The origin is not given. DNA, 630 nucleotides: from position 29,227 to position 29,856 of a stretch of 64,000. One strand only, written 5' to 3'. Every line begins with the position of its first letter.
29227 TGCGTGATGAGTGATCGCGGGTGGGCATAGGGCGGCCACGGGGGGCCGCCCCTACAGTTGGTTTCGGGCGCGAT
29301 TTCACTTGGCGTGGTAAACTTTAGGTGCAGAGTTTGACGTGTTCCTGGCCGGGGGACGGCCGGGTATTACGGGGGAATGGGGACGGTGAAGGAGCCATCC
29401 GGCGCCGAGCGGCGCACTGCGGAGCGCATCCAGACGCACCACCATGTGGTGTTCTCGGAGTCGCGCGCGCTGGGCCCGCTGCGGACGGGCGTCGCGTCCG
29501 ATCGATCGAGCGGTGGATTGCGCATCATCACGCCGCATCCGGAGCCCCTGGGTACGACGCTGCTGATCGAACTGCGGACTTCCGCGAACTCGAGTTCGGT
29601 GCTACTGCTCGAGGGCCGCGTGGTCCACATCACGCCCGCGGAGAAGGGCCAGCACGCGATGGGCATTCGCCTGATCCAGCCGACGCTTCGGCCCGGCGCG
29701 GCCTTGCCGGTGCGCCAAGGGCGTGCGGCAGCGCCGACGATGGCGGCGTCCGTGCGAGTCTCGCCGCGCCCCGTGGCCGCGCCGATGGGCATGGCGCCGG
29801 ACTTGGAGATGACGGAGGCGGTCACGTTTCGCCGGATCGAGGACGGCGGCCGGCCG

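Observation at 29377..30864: PilZ (c-di-GMP receptor) fused through a TM helix to a periplasmic L,D-transpeptidase domain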

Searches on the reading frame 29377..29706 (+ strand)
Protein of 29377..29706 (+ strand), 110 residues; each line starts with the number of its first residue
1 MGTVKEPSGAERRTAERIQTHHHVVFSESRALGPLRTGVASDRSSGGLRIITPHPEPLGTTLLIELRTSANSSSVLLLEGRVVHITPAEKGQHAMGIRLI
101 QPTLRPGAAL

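Call 52: search_solved_structures(query=A4, max_evalue=1, show_alignments=3)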
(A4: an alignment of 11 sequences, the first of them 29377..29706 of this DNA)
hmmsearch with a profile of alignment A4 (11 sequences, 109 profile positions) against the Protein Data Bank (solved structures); distinct sequences matched with E-value up to 1: 1.
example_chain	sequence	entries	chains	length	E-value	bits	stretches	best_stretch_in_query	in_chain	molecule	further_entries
2p91_A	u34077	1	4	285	0.04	16.8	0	30-56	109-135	Enoyl-[acyl-carrier-protein] reductase [NADH]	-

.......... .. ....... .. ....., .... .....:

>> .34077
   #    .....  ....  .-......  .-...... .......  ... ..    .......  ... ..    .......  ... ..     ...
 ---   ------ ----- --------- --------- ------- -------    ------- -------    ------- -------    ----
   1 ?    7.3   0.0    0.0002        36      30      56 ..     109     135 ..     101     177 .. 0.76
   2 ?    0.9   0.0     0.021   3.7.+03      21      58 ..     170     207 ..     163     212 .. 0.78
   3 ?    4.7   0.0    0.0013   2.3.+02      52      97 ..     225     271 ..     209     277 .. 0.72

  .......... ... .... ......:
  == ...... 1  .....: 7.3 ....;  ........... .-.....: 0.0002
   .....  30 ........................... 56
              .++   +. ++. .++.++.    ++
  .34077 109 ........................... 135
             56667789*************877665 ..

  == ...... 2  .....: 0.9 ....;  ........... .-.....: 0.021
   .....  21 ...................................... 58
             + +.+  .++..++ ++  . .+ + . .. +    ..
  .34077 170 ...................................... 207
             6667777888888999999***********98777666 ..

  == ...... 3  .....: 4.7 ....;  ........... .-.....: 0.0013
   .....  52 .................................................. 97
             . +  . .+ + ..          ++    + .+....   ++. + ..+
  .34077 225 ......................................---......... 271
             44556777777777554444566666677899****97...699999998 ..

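Call 60: predict_structure(alignment_id=A4)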
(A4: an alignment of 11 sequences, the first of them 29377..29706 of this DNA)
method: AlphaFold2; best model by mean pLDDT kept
length: 110 residues; sequences in the alignment: 11
mean_pLDDT: 81.0   pTM: 0.70
mean pLDDT of the five models: 81.0, 79.5, 78.4, 76.9, 74.3
residues with pLDDT >= 90: 57; 70-90: 27; 50-70: 15; < 50: 11
segments of 3 or more residues with pLDDT < 50: 1-3, 103-110
pLDDT, mean of each block of 10 residues (from residue 1): 50 71 90 86 90 96 87 85 96 95 45
secondary structure, 60 per line:
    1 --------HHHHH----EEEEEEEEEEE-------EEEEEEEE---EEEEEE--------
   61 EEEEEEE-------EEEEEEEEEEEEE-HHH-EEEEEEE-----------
elements in order: H9-13 E18-28 E36-43 E47-52 E61-67 E75-87 E93-99

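Call 63: fold_search(model_id=the predicted structure, library=pdb)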
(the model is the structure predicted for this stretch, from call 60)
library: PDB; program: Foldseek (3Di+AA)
matches with E <= 10: 666; with E <= 0.001: 9
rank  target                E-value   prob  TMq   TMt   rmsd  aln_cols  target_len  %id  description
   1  4p00_A                4.8e-05  1.00  0.63  0.11   3.5        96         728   18  Bacterial Cellulose Synthase in complex with cyclic-di-GMP and UDP (released 2014-04-09)
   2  5vx6_A                1.3e-04  1.00  0.61  0.34   6.6       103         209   14  Structure of Bacillus subtilis Inhibitor of motility (MotI/DgrA) (released 2017-11-22)
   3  5ej1_A                1.4e-04  1.00  0.64  0.11   3.5        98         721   19  Pre-translocation state of bacterial cellulose synthase (released 2016-03-30)
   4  5vx6_B                1.6e-04  1.00  0.64  0.36   6.3       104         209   16  Structure of Bacillus subtilis Inhibitor of motility (MotI/DgrA) (released 2017-11-22)
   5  9fnn_A                2.8e-04  1.00  0.65  0.10   2.1        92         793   17  Cryo-EM structure of the c-di-GMP-saturated 'crown'less Bcs macrocomplex for cellulose secretion in E. coli (released 2024-10-16)
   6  4hg6_A                3.8e-04  1.00  0.66  0.11   3.3       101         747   19  Structure of a cellulose synthase - cellulose translocation intermediate (released 2012-12-19)
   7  4i86_A                4.8e-04  1.00  0.58  0.62   3.0        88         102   23  Crystal structure of PilZ domain of CeSA from cellulose synthesizing bacterium (released 2013-04-03)
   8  5y6g                  6.0e-04  1.00  0.64  0.54   3.8       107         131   15  PilZ domain with c-di-GMP of YcgR from Escherichia coli (released 2018-07-18)
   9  2rde_A                9.8e-04  1.00  0.65  0.33   1.9        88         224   15  Crystal structure of VCA0042 complexed with c-di-GMP (released 2007-10-30)
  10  4i86_B                1.0e-03  1.00  0.56  0.61   3.2        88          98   23  Crystal structure of PilZ domain of CeSA from cellulose synthesizing bacterium (released 2013-04-03)
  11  4rt1_A                1.0e-03  1.00  0.60  0.61   3.7        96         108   18  Structure of the Alg44 PilZ domain (R95A mutant) from Pseudomonas aeruginosa PAO1 in complex with c-di-GMP (released 2015-04-08)
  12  1yln                  1.2e-03  1.00  0.65  0.33   2.6        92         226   15  The Crystal Structure of the Protein of Unknown Function VCA0042 from Vibrio cholerae O1 (released 2005-03-08)
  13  8u0i                  1.2e-03  1.00  0.64  0.81   2.3        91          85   16  Crystal structure of PA0012 complexed with cyclic-di-GMP from Pseudomonas aeruginosa (released 2024-09-04)
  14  3kyg_A                1.2e-03  1.00  0.67  0.34   2.5        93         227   16  Crystal structure of VCA0042 (L135R) complexed with c-di-GMP (released 2010-04-14)
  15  4xrn_D                1.3e-03  1.00  0.64  0.66   5.8       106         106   16  Pilz domain with c-di-gmp of a protein from Pseudomonas aeruginosa (released 2016-02-03)
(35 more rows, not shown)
